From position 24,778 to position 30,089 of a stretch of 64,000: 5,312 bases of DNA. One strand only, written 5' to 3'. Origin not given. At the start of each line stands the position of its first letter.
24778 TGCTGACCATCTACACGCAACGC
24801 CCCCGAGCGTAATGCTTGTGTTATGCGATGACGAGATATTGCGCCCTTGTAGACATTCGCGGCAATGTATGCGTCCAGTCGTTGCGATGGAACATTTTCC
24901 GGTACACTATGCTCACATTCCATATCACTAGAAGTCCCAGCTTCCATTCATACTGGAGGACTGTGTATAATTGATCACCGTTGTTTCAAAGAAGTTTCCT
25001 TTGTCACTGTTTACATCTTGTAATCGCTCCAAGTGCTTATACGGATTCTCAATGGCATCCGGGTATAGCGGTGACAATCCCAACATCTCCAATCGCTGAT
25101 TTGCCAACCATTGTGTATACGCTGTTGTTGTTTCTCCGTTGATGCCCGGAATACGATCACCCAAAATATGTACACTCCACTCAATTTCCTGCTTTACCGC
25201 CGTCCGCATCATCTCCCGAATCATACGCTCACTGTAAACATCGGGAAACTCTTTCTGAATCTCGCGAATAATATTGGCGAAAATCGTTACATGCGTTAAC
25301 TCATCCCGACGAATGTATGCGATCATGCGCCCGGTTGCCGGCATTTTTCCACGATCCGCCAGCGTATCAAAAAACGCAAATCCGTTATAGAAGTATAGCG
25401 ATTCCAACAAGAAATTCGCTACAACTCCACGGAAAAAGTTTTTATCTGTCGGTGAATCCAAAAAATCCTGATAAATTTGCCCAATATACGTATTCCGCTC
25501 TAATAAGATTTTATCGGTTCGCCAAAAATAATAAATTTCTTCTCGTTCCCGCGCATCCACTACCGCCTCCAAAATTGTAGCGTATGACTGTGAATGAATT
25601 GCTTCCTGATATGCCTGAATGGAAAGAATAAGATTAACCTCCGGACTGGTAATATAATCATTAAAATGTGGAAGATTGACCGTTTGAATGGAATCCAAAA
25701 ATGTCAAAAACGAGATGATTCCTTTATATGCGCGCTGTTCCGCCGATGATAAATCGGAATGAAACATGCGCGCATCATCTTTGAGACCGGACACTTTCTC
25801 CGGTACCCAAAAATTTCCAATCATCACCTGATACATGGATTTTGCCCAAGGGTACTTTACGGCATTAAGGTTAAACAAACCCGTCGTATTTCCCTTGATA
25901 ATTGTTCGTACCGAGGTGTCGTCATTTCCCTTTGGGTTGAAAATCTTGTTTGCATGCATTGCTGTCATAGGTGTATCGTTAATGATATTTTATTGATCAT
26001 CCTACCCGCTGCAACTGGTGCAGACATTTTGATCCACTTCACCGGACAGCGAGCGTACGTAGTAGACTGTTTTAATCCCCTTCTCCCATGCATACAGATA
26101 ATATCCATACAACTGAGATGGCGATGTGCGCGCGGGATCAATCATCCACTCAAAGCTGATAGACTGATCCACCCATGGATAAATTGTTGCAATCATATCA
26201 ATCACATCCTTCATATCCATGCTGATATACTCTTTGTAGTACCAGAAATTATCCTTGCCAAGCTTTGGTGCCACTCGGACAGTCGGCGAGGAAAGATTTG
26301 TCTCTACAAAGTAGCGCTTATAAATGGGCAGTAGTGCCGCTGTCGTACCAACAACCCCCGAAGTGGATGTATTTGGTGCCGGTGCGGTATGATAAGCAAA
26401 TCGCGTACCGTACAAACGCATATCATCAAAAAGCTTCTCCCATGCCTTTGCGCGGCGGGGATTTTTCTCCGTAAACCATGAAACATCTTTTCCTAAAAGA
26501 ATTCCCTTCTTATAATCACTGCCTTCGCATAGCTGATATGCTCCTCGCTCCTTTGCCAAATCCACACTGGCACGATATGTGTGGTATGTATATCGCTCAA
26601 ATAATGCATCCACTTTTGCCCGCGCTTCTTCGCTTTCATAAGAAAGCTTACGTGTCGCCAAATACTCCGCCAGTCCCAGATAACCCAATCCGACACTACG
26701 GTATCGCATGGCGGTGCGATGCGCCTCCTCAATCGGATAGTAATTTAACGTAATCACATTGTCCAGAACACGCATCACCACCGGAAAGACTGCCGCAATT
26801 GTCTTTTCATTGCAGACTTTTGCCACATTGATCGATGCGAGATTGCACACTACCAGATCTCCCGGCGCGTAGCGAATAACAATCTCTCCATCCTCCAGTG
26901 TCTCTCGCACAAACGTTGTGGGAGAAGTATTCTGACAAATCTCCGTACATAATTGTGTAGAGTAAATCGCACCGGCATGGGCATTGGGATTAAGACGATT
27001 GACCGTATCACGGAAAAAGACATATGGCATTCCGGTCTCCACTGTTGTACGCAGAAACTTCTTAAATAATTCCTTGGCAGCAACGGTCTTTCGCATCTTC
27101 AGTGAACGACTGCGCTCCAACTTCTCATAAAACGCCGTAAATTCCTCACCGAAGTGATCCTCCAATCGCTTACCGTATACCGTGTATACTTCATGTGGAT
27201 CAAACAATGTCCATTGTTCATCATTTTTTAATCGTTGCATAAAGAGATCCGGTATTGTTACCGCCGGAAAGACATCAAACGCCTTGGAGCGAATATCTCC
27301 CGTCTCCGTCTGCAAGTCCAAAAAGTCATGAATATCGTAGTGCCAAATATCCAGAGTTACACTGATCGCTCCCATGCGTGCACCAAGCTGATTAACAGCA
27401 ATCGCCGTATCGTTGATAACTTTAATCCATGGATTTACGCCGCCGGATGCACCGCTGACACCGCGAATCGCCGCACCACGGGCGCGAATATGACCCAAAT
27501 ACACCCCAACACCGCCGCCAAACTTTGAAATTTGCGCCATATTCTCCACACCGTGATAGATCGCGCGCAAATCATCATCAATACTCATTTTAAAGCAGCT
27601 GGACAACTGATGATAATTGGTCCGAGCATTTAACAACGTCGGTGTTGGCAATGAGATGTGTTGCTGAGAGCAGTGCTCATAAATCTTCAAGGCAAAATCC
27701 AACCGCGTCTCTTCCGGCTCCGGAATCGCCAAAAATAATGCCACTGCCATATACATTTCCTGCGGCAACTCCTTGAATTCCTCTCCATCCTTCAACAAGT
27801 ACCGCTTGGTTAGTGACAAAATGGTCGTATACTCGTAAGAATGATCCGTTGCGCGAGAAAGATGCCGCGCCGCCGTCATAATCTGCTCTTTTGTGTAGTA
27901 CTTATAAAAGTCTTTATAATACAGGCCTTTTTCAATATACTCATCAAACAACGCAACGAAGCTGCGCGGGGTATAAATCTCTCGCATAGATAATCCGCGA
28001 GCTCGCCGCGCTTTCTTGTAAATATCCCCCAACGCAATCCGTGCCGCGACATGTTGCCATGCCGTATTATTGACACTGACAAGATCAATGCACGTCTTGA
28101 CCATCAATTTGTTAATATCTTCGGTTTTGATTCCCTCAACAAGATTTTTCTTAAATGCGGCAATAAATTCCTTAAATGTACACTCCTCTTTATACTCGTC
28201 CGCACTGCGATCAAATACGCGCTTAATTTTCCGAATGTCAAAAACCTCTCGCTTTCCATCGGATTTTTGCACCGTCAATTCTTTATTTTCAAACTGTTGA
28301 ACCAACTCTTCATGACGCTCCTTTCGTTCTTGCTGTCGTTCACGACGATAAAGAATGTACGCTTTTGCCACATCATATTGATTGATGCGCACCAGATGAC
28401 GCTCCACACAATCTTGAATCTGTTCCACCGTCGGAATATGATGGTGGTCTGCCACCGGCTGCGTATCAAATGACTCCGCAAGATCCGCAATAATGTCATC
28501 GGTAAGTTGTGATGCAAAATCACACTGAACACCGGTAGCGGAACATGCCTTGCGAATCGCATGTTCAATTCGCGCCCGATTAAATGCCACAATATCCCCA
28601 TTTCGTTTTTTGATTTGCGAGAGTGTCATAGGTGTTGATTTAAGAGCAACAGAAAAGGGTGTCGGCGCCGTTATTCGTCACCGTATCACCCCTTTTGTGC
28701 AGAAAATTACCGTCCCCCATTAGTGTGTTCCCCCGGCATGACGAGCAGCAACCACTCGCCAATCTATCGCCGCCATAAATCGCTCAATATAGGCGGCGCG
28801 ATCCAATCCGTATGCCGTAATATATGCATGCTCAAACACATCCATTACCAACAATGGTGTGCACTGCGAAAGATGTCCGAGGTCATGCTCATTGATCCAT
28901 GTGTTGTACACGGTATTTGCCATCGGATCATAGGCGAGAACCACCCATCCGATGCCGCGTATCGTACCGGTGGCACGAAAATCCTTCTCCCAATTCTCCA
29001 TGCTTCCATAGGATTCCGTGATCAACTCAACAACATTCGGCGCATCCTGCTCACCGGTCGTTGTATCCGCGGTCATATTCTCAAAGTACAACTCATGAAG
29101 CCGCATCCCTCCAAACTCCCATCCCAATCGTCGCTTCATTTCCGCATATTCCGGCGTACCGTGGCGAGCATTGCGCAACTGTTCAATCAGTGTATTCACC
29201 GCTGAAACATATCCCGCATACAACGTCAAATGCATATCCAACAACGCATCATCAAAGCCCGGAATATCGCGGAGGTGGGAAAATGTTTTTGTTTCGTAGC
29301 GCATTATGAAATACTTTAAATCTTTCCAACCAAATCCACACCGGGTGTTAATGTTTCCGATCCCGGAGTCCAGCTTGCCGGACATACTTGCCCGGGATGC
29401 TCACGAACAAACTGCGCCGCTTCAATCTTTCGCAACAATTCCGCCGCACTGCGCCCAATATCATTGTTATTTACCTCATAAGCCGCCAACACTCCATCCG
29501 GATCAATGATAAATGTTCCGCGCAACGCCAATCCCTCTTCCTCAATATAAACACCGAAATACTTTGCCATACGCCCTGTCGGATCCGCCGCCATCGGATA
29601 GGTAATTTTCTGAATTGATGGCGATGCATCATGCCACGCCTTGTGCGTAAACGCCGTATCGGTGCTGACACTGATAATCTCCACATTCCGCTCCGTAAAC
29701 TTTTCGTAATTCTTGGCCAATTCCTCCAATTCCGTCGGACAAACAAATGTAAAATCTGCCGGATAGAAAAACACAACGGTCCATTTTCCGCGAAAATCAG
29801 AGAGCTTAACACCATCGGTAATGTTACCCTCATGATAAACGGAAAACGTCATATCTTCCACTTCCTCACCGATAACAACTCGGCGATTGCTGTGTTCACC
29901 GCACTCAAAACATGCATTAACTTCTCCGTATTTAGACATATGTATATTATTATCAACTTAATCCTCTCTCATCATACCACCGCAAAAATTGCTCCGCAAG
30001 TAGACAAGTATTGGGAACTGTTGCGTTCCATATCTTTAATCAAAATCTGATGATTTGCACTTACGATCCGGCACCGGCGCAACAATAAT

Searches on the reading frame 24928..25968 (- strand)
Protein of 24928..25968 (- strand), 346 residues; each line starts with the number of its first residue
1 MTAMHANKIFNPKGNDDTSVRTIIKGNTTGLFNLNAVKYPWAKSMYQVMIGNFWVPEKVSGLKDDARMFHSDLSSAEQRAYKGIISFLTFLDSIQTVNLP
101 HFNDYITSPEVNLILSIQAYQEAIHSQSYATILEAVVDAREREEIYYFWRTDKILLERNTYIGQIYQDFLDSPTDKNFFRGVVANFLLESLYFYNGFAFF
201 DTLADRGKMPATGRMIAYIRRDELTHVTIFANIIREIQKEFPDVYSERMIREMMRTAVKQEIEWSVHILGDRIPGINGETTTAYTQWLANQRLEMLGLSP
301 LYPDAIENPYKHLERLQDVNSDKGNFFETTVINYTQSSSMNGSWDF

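Call 68: search_protein_families(library=pfam, proteins=[window:24928-25968:-], max_evalue=0.00001)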
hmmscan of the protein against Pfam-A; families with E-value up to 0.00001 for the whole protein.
window:24928-25968:- (346 aa): 1 family
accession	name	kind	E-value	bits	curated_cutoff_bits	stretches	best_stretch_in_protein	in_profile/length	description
PF00268.27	Ribonuc_red_sm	-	3.7e-73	246.8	33.6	1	32-309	2-281/281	Ribonucleotide reductase, small chain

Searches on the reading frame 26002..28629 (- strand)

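Call 68: search_protein_families(library=pfam, proteins=[window:26002-28629:-], max_evalue=0.00001)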
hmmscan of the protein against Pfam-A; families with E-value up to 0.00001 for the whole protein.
window:26002-28629:- (875 aa): 3 families
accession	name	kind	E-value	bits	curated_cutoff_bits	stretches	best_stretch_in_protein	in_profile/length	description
PF02867.20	Ribonuc_red_lgC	-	1.3e-145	486.4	23.9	1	343-858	1-523/523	Ribonucleotide reductase, barrel domain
PF03477.21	ATP-cone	-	2.3e-28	99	25.8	2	5-99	2-87/88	ATP cone domain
PF00317.26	Ribonuc_red_lgN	-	3.5e-18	65.9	28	1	266-338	4-75/77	Ribonucleotide reductase, all-alpha domain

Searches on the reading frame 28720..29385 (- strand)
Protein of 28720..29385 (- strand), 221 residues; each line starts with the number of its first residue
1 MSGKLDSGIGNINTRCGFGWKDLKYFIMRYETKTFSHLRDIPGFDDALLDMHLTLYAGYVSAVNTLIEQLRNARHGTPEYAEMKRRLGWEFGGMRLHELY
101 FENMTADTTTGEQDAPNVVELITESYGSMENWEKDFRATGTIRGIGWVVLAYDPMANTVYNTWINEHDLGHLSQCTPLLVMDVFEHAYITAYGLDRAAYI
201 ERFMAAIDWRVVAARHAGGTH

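Call 68: search_protein_families(library=pfam, proteins=[window:28720-29385:-], max_evalue=0.00001)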
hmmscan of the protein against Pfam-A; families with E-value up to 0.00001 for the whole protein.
window:28720-29385:- (221 aa): 1 family
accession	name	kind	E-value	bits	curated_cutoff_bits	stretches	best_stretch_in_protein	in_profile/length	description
PF02777.23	Sod_Fe_C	-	8.4e-24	84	20.9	1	117-215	4-102/102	Iron/manganese superoxide dismutases, C-terminal domain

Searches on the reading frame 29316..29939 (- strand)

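Call 68: search_protein_families(library=pfam, proteins=[window:29316-29939:-], max_evalue=0.00001)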
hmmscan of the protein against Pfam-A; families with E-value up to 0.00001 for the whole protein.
window:29316-29939:- (207 aa): 3 families
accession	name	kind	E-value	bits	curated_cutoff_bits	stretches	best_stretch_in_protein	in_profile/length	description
PF00578.27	AhpC-TSA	-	1.9e-39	134.9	26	1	41-152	15-122/124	AhpC/TSA family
PF08534.16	Redoxin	-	1.7e-19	70.5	26.6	1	44-162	21-139/148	Redoxin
PF10417.14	1-cysPrx_C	-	7.8e-06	26.2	21.1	0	174-198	1-25/41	C-terminal domain of 1-Cys peroxiredoxin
